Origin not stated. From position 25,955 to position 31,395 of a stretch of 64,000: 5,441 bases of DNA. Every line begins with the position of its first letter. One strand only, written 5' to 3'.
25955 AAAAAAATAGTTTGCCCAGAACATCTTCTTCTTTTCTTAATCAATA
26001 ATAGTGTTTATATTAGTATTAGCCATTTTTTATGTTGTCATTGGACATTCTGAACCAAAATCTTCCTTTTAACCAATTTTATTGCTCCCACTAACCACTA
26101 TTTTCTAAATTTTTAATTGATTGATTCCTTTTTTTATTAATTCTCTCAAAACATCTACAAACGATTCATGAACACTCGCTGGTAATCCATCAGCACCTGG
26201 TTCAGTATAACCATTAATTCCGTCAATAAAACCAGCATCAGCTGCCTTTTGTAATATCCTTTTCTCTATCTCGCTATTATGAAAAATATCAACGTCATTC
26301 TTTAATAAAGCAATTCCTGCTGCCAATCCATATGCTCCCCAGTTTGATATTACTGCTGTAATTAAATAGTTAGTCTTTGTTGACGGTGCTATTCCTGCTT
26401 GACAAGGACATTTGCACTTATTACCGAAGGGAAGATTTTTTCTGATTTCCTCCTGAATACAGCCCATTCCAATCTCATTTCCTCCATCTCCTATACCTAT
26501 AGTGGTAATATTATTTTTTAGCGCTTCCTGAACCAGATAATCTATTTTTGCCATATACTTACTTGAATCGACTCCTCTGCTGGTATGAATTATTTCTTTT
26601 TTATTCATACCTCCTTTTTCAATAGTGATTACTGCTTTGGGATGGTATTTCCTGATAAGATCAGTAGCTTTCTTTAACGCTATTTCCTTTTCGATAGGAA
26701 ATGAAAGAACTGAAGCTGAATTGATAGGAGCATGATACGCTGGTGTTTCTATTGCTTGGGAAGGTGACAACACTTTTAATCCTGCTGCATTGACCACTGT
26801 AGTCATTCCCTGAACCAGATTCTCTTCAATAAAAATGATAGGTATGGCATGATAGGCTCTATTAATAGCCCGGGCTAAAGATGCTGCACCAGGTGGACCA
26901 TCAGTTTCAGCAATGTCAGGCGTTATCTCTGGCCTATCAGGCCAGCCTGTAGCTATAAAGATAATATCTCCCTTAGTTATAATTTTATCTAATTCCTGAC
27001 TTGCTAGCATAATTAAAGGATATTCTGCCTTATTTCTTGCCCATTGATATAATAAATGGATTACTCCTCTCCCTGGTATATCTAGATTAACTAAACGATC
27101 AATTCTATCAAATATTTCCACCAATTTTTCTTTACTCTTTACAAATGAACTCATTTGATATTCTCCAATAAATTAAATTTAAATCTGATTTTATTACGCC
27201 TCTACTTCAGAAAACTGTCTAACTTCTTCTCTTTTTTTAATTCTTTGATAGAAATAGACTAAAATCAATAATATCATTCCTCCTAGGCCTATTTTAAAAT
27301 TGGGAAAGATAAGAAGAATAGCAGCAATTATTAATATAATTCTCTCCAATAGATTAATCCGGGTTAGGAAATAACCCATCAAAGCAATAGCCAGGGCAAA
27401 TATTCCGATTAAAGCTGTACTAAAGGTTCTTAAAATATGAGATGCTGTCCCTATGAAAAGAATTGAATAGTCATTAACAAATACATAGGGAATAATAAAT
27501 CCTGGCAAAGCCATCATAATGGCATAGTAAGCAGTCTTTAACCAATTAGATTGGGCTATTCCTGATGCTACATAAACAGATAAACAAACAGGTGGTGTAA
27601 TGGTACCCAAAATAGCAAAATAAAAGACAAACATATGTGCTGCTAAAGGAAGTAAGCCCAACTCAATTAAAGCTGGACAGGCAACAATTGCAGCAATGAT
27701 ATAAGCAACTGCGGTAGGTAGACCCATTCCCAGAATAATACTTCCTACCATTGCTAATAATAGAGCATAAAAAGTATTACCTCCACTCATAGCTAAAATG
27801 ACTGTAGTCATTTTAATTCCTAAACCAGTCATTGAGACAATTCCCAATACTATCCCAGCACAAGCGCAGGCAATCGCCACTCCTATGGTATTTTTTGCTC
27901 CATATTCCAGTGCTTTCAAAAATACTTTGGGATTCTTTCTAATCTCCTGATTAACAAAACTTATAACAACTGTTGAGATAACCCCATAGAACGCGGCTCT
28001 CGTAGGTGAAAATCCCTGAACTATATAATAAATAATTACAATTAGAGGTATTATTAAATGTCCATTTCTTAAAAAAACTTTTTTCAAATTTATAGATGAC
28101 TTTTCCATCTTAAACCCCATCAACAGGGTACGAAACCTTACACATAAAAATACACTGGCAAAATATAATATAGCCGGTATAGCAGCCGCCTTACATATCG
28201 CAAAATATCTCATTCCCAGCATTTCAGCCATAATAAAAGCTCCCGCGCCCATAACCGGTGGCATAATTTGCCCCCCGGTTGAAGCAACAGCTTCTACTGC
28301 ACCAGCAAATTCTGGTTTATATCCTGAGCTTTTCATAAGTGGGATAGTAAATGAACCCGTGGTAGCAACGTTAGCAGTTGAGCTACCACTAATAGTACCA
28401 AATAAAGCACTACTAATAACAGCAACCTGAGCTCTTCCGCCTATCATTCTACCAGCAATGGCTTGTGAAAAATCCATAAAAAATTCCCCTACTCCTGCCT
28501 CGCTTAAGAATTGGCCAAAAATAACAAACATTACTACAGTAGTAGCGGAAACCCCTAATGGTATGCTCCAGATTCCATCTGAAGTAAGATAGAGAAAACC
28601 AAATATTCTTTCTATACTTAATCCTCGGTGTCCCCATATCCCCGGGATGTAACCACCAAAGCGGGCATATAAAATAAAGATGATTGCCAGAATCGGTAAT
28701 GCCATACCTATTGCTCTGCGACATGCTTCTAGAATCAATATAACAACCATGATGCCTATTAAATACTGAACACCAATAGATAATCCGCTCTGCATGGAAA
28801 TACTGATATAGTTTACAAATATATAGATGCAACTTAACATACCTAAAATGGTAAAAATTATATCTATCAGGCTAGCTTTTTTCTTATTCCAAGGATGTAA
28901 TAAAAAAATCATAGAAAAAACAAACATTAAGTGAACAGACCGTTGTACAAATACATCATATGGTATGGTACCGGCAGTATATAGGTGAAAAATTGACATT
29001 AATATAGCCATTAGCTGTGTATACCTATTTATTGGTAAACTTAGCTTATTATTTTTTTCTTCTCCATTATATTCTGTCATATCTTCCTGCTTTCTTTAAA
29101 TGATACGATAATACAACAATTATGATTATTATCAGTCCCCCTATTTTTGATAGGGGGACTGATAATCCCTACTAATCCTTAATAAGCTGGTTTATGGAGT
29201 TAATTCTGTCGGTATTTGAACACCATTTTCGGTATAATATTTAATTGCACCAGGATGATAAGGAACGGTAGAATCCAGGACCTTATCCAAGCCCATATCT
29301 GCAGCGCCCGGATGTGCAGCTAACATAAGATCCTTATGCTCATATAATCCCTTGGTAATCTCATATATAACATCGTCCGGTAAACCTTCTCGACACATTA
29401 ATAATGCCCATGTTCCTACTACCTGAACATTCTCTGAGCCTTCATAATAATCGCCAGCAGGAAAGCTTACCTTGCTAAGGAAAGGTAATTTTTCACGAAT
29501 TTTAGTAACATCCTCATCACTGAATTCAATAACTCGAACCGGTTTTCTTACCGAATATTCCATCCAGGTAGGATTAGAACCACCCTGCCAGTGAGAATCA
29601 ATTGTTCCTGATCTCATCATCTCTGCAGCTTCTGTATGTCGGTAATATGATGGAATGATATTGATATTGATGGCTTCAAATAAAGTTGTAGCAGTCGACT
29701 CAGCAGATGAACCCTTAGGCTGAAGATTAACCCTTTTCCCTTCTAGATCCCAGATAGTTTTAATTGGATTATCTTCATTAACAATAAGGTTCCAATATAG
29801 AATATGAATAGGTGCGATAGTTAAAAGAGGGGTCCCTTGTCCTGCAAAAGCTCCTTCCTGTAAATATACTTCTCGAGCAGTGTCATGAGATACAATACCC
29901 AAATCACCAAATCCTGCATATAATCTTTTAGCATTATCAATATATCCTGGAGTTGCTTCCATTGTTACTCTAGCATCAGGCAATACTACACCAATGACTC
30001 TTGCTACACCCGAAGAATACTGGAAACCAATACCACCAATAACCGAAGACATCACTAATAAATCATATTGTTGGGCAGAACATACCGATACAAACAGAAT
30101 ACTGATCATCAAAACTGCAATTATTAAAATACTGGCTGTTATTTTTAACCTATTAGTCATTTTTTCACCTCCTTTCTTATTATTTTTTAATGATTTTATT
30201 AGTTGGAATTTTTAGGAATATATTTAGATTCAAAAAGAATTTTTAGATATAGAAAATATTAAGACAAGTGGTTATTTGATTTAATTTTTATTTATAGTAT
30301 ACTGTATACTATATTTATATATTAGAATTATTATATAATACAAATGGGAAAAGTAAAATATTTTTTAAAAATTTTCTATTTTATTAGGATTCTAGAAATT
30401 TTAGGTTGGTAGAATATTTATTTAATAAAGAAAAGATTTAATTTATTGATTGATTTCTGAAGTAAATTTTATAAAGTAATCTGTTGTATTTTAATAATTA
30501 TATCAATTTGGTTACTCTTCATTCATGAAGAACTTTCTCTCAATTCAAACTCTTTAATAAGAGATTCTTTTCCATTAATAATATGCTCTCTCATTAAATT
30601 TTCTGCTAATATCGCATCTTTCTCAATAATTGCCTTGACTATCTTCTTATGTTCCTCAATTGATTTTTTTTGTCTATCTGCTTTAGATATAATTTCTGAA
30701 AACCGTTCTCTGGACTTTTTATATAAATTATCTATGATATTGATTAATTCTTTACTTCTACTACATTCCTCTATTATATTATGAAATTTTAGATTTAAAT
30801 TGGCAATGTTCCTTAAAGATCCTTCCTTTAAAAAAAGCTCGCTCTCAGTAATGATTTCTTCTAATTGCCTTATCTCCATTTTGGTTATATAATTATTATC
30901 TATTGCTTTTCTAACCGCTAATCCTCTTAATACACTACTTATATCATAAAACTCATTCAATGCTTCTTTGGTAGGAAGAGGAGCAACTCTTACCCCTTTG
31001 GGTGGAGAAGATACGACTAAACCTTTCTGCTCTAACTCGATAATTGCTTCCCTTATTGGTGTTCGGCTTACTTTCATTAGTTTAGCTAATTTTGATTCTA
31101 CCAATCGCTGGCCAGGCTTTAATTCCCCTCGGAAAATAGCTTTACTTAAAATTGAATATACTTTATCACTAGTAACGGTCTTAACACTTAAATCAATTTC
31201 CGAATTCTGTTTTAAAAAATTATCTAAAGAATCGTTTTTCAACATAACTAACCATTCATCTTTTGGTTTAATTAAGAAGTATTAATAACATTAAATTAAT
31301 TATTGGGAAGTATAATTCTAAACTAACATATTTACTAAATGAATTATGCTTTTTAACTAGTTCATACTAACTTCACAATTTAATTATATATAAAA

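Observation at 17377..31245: GntR-linked two-operon locus: twin TAXI-TRAP importers around a mutase-like / opine-dehydrogenase-like / DUF4392 enzyme set with no pathway I can name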

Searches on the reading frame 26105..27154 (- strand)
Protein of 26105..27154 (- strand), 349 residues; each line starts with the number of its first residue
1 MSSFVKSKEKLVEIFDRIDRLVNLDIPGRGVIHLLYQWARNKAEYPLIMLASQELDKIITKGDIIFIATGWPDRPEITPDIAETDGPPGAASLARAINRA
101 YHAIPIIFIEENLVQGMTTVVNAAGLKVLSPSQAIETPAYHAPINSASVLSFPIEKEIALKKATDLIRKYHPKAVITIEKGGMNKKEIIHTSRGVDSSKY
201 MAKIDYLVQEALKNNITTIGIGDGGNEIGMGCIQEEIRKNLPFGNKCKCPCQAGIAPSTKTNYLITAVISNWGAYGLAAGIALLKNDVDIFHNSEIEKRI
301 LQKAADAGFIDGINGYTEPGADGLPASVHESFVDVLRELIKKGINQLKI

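Call 3: search_protein_families(library=pfam, proteins=[window:26105-27154:-], max_evalue=0.01)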
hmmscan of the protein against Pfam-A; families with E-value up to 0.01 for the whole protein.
window:26105-27154:- (349 aa): 1 family
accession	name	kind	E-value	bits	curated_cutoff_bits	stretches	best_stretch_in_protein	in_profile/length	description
PF14336.11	GLUCM-like_C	-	1.9e-69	234.8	27.9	1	18-336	1-290/291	D-glutamate cyclase-like, C-terminal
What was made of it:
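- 26105..27154 (-): PF14336 protein (former DUF4392, D-glutamate-cyclase-like C-terminal domain); proposed feeder enzyme. PF14336 E 1.9e-69 (call 3).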

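Call 4: search_protein_families(library=ncbifam, proteins=[window:26105-27154:-], max_evalue=0.01)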
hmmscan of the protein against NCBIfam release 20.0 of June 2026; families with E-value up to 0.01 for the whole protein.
window:26105-27154:- (349 aa): 0 families

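Call 37: search_solved_structures(query=window:26105-27154:-, max_evalue=0.01)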
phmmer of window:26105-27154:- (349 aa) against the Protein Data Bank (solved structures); distinct sequences matched with E-value up to 0.01: 3.
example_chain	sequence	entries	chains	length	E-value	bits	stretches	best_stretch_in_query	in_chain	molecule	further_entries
4fc5_A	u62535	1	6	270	3.5e-27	99.1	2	205-344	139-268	Putative uncharacterized protein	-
4dwz_A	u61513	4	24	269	5e-27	98.5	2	206-343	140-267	Hypothetical protein TON_0340 | Uncharacterized protein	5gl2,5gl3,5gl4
5gkx_A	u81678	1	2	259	2.1e-24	90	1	205-344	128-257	Uncharacterized protein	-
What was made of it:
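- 26105..27154 (-): It matches the TON_0340 structures at E 5e-27 (call 37).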

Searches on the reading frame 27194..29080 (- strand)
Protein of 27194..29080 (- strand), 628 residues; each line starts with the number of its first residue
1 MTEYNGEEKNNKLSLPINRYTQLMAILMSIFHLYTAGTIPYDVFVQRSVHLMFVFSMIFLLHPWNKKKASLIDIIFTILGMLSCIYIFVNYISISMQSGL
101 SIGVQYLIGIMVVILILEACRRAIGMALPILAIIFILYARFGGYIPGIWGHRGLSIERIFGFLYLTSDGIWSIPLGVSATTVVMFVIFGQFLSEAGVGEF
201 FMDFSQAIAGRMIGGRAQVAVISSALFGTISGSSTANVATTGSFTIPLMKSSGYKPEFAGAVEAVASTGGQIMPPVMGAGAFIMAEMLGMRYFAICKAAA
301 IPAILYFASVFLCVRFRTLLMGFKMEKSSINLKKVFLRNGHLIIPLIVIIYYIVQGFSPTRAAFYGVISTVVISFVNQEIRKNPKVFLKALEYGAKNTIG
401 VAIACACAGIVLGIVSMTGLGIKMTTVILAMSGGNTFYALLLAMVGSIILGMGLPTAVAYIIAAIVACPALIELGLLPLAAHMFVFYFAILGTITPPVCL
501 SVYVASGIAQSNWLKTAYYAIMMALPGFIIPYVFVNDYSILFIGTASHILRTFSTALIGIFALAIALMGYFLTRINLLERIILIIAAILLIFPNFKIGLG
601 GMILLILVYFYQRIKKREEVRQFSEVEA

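Call 3: search_protein_families(library=pfam, proteins=[window:27194-29080:-], max_evalue=0.01)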
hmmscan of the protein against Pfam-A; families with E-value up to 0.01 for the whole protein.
window:27194-29080:- (628 aa): 2 families
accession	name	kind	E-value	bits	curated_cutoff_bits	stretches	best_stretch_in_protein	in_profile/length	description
PF06808.19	DctM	-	2.6e-86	290.5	23.8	1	112-532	2-400/413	Tripartite ATP-independent periplasmic transporter, DctM component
PF11874.13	DUF3394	-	4.8e-07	30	28.2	1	552-596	4-48/181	Domain of unknown function (DUF3394)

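Call 4: search_protein_families(library=ncbifam, proteins=[window:27194-29080:-], max_evalue=0.01)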
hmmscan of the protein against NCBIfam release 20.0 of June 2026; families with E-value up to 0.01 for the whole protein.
window:27194-29080:- (628 aa): 3 families
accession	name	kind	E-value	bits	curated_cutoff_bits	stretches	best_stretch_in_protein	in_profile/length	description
TIGR02123.1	TRAP_fused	subfamily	2.7e-190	634.2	320.65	1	22-618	6-614/615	TRAP transporter fused permease subunit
TIGR00786.1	dctM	subfamily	4.4e-30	104.7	268.45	1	181-516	42-376/405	TRAP transporter large permease subunit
NF011634.1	PRK15060.1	equivalog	4.7e-08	32.5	800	1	179-537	56-415/425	2,3-diketo-L-gulonate TRAP transporter large permease YiaN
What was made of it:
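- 27194..29080 (-): Fused TRAP permease A (DctQ-DctM type). TIGR02123 at 634 bits against a cutoff of 321 (call 4).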

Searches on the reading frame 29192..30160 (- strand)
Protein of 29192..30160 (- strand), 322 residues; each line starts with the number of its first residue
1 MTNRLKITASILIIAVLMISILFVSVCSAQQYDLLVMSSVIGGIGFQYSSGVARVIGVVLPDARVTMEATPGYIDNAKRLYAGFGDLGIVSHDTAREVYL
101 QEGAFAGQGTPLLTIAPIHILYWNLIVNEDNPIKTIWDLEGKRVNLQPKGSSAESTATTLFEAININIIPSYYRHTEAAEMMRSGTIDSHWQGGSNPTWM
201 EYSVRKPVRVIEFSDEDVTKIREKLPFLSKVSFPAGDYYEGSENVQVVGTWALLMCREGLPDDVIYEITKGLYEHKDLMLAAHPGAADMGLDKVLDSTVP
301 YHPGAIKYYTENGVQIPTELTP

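Call 3: search_protein_families(library=pfam, proteins=[window:29192-30160:-], max_evalue=0.01)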
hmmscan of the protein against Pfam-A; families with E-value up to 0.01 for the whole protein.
window:29192-30160:- (322 aa): 2 families
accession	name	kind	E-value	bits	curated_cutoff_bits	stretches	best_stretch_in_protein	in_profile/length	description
PF16868.10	NMT1_3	-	4.4e-47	161.5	27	1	42-313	7-289/289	NMT1-like family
PF09084.16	NMT1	-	0.001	19.4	20.5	1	107-220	58-175/216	NMT1/THI5 like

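Call 4: search_protein_families(library=ncbifam, proteins=[window:29192-30160:-], max_evalue=0.01)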
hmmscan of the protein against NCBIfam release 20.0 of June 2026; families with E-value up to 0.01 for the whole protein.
window:29192-30160:- (322 aa): 3 families
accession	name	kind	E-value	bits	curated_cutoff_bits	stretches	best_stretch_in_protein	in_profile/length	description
TIGR02122.1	TRAP_TAXI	subfamily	1.2e-52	178.8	84.35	1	13-313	9-320/320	TAXI family TRAP transporter solute-binding subunit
TIGR01728.1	SsuA_fam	subfamily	0.00038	19.8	163.5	1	106-189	66-153/290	aliphatic sulfonate ABC transporter substrate-binding protein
NF008588.0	PRK11553.1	subfamily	0.0013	17.8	299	1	125-189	113-179/319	aliphatic sulfonate ABC transporter substrate-binding protein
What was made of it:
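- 29192..30160 (-): TAXI-A solute receptor with a signal peptide. TIGR02122 at 178.8 bits against a cutoff of 84.35 (call 4).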

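Call 38: search_solved_structures(query=window:29192-30160:-, max_evalue=0.01)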
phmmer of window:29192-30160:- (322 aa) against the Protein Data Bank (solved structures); distinct sequences matched with E-value up to 0.01: 7.
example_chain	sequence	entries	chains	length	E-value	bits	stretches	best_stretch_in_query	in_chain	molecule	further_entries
8s4j_A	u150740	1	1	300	6.6e-25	91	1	42-314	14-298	TAXI family TRAP transporter solute-binding subunit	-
9ibo_A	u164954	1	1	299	7.7e-25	90.7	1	43-314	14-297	TAXI family TRAP transporter solute-binding subunit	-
1us4_A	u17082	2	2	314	6.1e-22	81.2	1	25-314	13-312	PUTATIVE GLUR0 LIGAND BINDING CORE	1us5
9oz4_A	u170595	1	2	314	7.4e-22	80.9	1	45-314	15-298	TRAP transporter solute receptor, TAXI family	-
8u79_A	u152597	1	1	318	1.6e-21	79.8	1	34-314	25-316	Immunogenic protein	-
9ibp_A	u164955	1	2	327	3.9e-17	65.4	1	29-322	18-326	Immunogenic protein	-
4ddd_A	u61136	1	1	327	2.9e-12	49.4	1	43-313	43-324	Immunogenic protein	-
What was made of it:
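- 29192..30160 (-): Nearest solved structures are TAXI proteins (8s4j at E 6.6e-25; 1us4 at E 6e-22) (call 38).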

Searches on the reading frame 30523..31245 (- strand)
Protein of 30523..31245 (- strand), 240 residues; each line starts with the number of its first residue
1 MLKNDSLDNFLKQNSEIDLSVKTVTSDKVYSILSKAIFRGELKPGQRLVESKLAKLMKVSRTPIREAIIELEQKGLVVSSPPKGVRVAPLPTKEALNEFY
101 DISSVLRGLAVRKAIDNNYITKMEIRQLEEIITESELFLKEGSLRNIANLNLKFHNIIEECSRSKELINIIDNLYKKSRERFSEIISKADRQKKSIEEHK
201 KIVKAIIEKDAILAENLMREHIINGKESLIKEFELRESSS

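Call 3: search_protein_families(library=pfam, proteins=[window:30523-31245:-], max_evalue=0.01)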
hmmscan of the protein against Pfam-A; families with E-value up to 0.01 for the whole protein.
window:30523-31245:- (240 aa): 3 families
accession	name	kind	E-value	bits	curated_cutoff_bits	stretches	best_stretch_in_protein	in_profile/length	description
PF07729.17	FCD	-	3.9e-18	66.5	24.3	1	99-222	2-123/125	FCD domain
PF00392.27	GntR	-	5.5e-18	64.8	27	1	26-87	2-64/64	Bacterial regulatory proteins, gntR family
PF13730.12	HTH_36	-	0.0028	17.8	25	1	52-77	30-55/55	Helix-turn-helix domain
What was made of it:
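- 30523..31245 (-): GntR-family regulator with an FCD effector domain; the presumed repressor of both operons. PF00392 E 5.5e-18 and PF07729 E 3.9e-18 (call 3).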

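Call 4: search_protein_families(library=ncbifam, proteins=[window:30523-31245:-], max_evalue=0.01)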
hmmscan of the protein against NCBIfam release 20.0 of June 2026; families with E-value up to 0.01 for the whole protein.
window:30523-31245:- (240 aa): 21 families
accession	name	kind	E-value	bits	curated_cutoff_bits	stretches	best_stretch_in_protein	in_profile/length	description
TIGR03338.1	phnR_burk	equivalog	2e-34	119.1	271.5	1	28-227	15-211/212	phosphonate utilization associated transcriptional regulator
NF008576.0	PRK11534.1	equivalog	2.6e-16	60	218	1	21-224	4-212/225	DNA-binding transcriptional regulator CsiR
NF008504.0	PRK11414.1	equivalog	1.3e-15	57.7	225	1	29-214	16-200/221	GntR family transcriptional regulator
NF003011.0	PRK03837.1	subfamily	2.6e-15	56.7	260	2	93-224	101-228/241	transcriptional regulator NanR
NF008571.0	PRK11523.1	equivalog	5.7e-11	42.3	396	1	33-232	17-228/258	transcriptional regulator ExuR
NF007741.0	PRK10421.1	equivalog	1.1e-10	41.4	311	1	24-84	7-68/262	transcriptional regulator LldR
NF007001.0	PRK09464.1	equivalog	1.8e-10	40.8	330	1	25-79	11-66/254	pyruvate dehydrogenase complex transcriptional repressor PdhR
NF007588.0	PRK10225.1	equivalog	2.9e-10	39.9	442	1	29-231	14-233/257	Uxu operon transcriptional regulator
NF007442.0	PRK09990.1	equivalog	2.9e-08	33.4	301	1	26-234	12-239/256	transcriptional regulator GlcC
TIGR02018.2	his_ut_repres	equivalog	1.1e-07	31.5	220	1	29-104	4-80/226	histidine utilization transcriptional repressor HutC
NF052282.1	PLP_TF_PdxR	equivalog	5.8e-07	28.9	320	1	28-98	5-76/448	MocR-like pyridoxine biosynthesis transcription factor PdxR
NF041547.1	GntR_LSA1692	equivalog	7e-06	25.8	275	1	27-87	4-65/233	GntR family transcriptional regulator, LSA1692 subfamily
TIGR02404.1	trehalos_R_Bsub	equivalog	1.5e-05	24.8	211.95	1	28-87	4-64/233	trehalose operon repressor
NF008491.0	PRK11402.1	subfamily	6.9e-05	22.4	269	1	29-139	16-130/243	GntR family transcriptional regulator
TIGR02325.1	C_P_lyase_phnF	equivalog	8.2e-05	22.2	156.8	1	32-89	16-74/238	phosphonate metabolism transcriptional regulator PhnF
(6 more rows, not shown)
